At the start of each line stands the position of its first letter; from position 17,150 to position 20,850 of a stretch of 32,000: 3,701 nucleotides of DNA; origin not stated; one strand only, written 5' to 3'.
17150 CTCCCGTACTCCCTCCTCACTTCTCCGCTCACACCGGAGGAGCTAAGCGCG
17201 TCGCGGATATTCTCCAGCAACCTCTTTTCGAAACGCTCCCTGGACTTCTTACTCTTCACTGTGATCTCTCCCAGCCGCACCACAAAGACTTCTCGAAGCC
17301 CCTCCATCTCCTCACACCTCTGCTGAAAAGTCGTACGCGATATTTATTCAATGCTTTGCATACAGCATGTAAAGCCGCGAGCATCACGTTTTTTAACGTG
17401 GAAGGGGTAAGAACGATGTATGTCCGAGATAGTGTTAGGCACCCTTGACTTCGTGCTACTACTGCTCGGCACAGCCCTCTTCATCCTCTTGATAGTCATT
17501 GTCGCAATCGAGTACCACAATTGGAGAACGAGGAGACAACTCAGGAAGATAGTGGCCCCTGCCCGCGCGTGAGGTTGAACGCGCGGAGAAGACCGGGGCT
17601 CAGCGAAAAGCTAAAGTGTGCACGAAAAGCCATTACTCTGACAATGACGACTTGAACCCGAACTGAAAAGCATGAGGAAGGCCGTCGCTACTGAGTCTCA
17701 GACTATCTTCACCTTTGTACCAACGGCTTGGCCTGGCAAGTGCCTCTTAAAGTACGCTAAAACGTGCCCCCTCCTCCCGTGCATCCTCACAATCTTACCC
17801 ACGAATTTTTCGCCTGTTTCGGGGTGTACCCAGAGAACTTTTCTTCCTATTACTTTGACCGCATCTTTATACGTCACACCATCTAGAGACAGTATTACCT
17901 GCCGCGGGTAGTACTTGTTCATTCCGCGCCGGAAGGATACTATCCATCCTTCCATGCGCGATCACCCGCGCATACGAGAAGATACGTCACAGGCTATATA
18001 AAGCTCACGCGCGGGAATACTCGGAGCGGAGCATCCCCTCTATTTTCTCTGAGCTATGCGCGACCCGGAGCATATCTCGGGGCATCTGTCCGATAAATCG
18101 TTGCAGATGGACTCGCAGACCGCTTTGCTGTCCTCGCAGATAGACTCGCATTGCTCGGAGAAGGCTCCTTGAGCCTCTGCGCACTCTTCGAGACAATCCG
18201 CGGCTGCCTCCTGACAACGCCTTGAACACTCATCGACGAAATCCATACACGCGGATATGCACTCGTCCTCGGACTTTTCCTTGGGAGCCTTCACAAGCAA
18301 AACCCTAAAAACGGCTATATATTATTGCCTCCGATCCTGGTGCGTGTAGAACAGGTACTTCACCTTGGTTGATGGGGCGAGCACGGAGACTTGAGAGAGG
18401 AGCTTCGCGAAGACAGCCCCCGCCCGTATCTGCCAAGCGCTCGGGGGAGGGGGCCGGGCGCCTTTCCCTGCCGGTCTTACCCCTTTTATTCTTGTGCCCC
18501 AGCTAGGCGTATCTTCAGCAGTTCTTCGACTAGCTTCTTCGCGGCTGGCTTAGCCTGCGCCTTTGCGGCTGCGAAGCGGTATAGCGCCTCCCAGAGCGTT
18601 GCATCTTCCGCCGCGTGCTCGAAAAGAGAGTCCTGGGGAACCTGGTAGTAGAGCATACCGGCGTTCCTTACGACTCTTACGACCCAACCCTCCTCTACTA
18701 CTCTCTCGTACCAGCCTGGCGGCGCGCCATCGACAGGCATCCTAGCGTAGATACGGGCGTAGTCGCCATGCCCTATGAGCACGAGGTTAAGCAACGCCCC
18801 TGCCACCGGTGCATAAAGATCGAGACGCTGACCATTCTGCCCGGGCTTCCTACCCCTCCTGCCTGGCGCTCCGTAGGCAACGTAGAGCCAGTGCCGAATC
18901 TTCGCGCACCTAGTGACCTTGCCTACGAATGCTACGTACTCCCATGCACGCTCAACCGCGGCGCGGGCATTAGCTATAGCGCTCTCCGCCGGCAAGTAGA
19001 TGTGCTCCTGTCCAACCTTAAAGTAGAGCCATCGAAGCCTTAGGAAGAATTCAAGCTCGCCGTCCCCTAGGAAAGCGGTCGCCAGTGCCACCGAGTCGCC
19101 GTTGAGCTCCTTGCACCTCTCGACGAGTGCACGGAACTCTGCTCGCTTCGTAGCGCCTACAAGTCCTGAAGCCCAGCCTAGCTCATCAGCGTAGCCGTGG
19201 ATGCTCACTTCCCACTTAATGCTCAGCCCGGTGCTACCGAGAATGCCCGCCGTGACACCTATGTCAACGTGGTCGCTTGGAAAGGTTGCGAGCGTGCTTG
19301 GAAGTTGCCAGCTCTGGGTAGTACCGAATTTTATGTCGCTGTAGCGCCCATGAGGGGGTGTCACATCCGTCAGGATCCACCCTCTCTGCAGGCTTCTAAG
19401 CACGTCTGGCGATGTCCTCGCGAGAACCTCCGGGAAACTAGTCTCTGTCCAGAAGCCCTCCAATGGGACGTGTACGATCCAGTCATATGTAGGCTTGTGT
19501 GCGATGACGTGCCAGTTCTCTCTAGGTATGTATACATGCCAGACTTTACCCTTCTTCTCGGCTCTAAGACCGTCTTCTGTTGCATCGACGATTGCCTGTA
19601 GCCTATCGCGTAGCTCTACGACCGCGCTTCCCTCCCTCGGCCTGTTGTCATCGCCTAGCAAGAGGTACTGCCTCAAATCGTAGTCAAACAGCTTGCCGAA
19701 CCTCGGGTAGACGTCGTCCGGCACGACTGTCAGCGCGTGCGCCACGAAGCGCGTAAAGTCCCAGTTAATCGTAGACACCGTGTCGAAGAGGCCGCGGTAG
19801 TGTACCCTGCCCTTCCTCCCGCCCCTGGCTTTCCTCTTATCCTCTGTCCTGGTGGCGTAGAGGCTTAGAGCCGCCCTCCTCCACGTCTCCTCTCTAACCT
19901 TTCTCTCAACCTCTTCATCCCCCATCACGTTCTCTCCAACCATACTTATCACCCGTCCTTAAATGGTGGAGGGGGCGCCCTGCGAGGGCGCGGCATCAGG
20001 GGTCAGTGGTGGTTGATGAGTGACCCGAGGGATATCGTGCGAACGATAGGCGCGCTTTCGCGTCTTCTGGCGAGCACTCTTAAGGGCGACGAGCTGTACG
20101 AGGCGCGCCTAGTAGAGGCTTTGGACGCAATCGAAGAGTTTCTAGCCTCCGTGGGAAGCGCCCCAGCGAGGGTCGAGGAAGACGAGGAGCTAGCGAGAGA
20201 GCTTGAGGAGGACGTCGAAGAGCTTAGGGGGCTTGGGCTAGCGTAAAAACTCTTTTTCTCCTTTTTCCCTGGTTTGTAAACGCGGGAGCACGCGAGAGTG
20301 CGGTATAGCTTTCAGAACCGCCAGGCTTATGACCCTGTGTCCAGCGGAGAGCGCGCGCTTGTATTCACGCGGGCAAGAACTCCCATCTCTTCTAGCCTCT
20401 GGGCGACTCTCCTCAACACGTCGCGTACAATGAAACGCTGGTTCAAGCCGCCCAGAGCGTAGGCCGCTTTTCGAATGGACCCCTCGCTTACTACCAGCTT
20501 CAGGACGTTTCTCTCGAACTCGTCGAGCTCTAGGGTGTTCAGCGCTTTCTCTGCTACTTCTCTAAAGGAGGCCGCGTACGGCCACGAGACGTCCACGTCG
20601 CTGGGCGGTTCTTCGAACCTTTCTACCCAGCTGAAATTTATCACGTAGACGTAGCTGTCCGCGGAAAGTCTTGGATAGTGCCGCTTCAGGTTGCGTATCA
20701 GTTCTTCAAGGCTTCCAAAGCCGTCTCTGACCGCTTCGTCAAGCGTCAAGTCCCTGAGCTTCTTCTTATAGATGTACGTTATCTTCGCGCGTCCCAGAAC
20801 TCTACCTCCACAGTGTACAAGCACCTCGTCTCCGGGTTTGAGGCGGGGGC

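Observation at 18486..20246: Orphan 488-aa Trp/Arg/Ala-rich protein with a divergent acidic 77-aa partner: best candidate for an undescribed module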

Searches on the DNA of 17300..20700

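Call 105: search_rna_families(source=window, start=17300, end=20700, threshold=evalue, max_evalue=1)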
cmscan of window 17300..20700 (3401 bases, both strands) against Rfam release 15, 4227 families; matches with E-value up to 1: 3.
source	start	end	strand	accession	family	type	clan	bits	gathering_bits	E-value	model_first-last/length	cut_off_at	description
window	17640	17696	+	RF01312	sR9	Gene; snRNA; snoRNA; CD-box;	-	21.8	36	0.35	1-55/55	no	Small nucleolar RNA sR9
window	17640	17696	+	RF01131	sR47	Gene; snRNA; snoRNA; CD-box;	CL00132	17.7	40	0.56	1-55/55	no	Small nucleolar RNA sR47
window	17640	17696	+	RF01152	sR1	Gene; snRNA; snoRNA; CD-box;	-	16.7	45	0.38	1-57/57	no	Small nucleolar RNA sR1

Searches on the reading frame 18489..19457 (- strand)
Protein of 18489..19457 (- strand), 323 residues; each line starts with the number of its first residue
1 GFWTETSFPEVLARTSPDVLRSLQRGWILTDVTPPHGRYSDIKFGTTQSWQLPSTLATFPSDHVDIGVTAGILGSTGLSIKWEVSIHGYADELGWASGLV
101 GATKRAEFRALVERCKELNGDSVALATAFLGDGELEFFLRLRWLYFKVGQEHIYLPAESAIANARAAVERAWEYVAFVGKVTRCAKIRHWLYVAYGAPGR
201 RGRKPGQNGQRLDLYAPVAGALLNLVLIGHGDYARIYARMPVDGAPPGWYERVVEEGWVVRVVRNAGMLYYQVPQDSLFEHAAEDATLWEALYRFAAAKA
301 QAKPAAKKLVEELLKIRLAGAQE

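Call 55: predict_structure(alignment_id=A4)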
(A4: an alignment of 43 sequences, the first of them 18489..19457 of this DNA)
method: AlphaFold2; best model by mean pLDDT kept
length: 323 residues; sequences in the alignment: 43
mean_pLDDT: 90.4   pTM: 0.68
mean pLDDT of the five models: 90.4, 90.4, 89.9, 88.5, 87.5
residues with pLDDT >= 90: 245; 70-90: 55; 50-70: 8; < 50: 15
segments of 3 or more residues with pLDDT < 50: 198-212
pLDDT, mean of each block of 10 residues (from residue 1): 90 96 98 93 96 97 96 90 96 94 97 98 99 87 93 94 94 93 92 72 36 76 90 93 90 97 92 98 93 92 91 88 60
secondary structure, 60 per line:
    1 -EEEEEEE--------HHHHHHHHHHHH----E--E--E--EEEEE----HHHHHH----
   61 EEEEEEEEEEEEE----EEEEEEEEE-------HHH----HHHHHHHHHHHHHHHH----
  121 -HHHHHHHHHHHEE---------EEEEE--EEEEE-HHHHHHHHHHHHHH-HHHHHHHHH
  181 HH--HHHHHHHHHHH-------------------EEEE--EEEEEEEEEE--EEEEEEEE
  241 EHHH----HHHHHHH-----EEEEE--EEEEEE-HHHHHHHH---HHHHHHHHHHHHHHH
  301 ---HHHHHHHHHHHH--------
elements in order: E2-8 H17-28 E42-46 H51-56 E61-73 E78-86 H101-116 H122-132 E144-148 E151-155 H157-170 H172-182 H185-195 E215-218 E221-230 E233-241 H249-255 E261-265 E268-273 H275-282 H286-300 H304-315

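Call 58: fold_search(model_id=the predicted structure, library=pdb)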
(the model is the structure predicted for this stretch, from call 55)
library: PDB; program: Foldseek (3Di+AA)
matches with E <= 10: 550; with E <= 0.001: 0
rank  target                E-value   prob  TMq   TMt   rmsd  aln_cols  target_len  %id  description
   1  6x1j_A                1.0e-03  1.00  0.25  0.34  11.7       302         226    9  The homing endonuclease I-WcaI bound to its DNA recognition sequence (released 2021-05-26)
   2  2dch                  1.3e-03  0.98  0.21  0.31  12.6       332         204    8  Crystal structure of archaeal intron-encoded homing endonuclease I-Tsp061I (released 2006-07-06)
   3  3mxa_A                1.4e-03  0.80  0.22  0.23  16.2       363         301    9  Molecular basis of engineered meganuclease targeting of the endogenous human RAG1 locus (released 2010-10-06)
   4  3mx9_A                1.4e-03  0.77  0.22  0.23  16.1       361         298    8  Molecular basis of engineered meganuclease targeting of the endogenous human RAG1 locus (released 2010-10-06)
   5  9pz7_A                1.9e-03  0.44  0.16  0.17  16.1       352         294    6  One of a series of engineered variants of I-OnuI meganuclease targeting altered DNA target sequence (released 2025-09-10)
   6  9xy2_A                2.0e-03  0.54  0.17  0.18  17.7       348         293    8  One of a series of engineered variants of I-OnuI meganuclease targeting altered DNA target sequence (released 2025-09-10)
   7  1mow_A                2.1e-03  0.69  0.17  0.21  14.1       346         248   10  E-DreI (released 2002-11-29)
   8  5thg_D                2.6e-03  0.63  0.21  0.22  16.8       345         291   13  Engineered variant of I-OnuI meganuclease targeting the HIV CCR5 gene; harbors 43 point mutations relative to wild-typ (released 2017-05-03)
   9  6bdb_A                2.6e-03  0.47  0.17  0.18  17.1       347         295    9  I-OnuI K227Y, D236A bound to A3G substrate (pre-cleavage complex) (released 2018-10-24)
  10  9xy8_A                2.7e-03  0.54  0.19  0.20  17.8       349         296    8  One of a series of engineered variants of I-OnuI meganuclease targeting altered DNA target sequence (released 2025-09-10)
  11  9xy1_A                3.4e-03  0.54  0.19  0.20  17.5       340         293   10  One of a series of engineered variants of I-OnuI meganuclease targeting altered DNA target sequence (released 2025-09-10)
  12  5e5s_A                3.7e-03  0.66  0.20  0.21  14.9       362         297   10  I-SmaMI K103A mutant (released 2016-01-13)
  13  3qqy_A                4.4e-03  0.54  0.20  0.21  17.0       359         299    9  Crystal structure of a novel LAGLIDADG homing endonuclease, I-OnuI (from Ophiostoma novo-ulmi subsp. americana) (released 2011-07-20)
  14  11qf_B                4.6e-03  0.54  0.20  0.20  15.8       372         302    8  I-PnoMI with solubilizing mutations (released 2026-03-25)
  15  6uwh_A                4.6e-03  0.38  0.16  0.17  17.8       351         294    8  Intermediate engineered variant of I-OnuI meganuclease with improved thermostability and partially altered specificity (released 2019-12-18)
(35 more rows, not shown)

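Call 59: search_protein_families(library=pfam, alignment_id=A4, max_evalue=5)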
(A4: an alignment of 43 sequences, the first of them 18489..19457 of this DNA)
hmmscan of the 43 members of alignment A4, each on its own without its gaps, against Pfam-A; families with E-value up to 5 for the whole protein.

A. member 1, window:18489-19457:- (323 aa): 0 families

B. families by the number of members that match (of 43 scanned): 47 families (the first 25 are shown)
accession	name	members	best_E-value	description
PF05036.18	SPOR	7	0.12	SPOR domain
PF25393.1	LTM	3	0.0028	LUBAC thetering domain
PF02002.24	TFIIE_alpha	3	0.0054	TFIIE alpha subunit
PF12761.13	End3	3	0.027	Actin cytoskeleton-regulatory complex protein END3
PF02609.21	Exonuc_VII_S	3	0.044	Exonuclease VII small subunit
PF20877.2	Anoctamin_N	2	0.012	Alpha-beta plait domain in TMEM16 lipid scramblase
PF12401.13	FhaA_N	2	0.066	FhaA, N-terminal domain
PF20849.2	TelK_muzzle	2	0.084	Protelomerase, muzzle domain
PF18911.6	PKD_4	2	0.093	PKD domain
PF15791.10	DMRT-like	2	0.12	Doublesex-and mab-3-related transcription factor C1 and C2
PF14528.11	LAGLIDADG_3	2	0.17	LAGLIDADG-like domain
PF25600.1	TRIM_CC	2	0.48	TRIM protein coiled-coil region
PF21981.2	RecX_HTH3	2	0.49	RecX, third three-helix domain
PF08282.18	Hydrolase_3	1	0.00084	haloacid dehalogenase-like hydrolase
PF07775.16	PaRep2b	1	0.0035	PaRep2b protein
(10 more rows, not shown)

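Call 82: fold_search(model_id=the predicted structure, library=viral)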
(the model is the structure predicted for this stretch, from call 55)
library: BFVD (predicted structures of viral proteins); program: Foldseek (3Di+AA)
matches with E <= 10: 822; with E <= 0.001: 8
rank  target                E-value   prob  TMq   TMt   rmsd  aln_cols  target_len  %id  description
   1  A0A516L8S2            1.1e-04  0.99  0.18  0.10  14.2       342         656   11  (no name in the UniProt tables at hand)
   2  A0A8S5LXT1            1.6e-04  1.00  0.31  0.43   7.7       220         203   13  INTRON-ENCODED ENDONUCLEASE I-SCEI [Myoviridae sp. ctZgq1]
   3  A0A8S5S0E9            1.8e-04  1.00  0.33  0.37   7.8       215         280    9  LAGLIDADG DNA endonuclease family [Podoviridae sp. ct8Lf7]
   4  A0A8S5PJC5            2.6e-04  1.00  0.25  0.20  13.7       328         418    9  HAD domain protein [Myoviridae sp. ctsK93]
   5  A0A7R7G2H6            4.5e-04  0.98  0.22  0.22  14.2       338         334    8  (no name in the UniProt tables at hand)
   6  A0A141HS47            4.7e-04  1.00  0.25  0.33  11.6       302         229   10  (no name in the UniProt tables at hand)
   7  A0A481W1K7            7.7e-04  0.99  0.23  0.10  12.1       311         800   12  (no name in the UniProt tables at hand)
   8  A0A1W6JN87            8.1e-04  0.99  0.23  0.27  13.5       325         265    9  Homing endonuclease LAGLIDADG domain-containing protein [Lactococcus phage LW81]
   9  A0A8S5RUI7            1.2e-03  0.90  0.18  0.18  11.7       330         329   10  (no name in the UniProt tables at hand)
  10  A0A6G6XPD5            1.2e-03  0.91  0.22  0.16  14.7       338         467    8  (no name in the UniProt tables at hand)
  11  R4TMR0                1.8e-03  1.00  0.27  0.39   7.8       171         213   12  LAGLIDADG endonuclease [Halogranum tailed virus 1]
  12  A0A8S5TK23            2.3e-03  0.99  0.26  0.26  12.9       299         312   10  Endonuclease [Podoviridae sp. ctz6O13]
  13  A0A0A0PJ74            2.5e-03  0.85  0.25  0.11  15.7       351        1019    9  Putative intein containing helicase/endonuclease protein [Bacillus phage Bp8p-T]
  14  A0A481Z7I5            2.9e-03  0.93  0.24  0.11  13.7       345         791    7  GDP-mannose 4,6-dehydratase [Pithovirus LCPAC304]
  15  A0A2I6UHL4            3.9e-03  0.47  0.16  0.07  15.2       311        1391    6  (no name in the UniProt tables at hand)
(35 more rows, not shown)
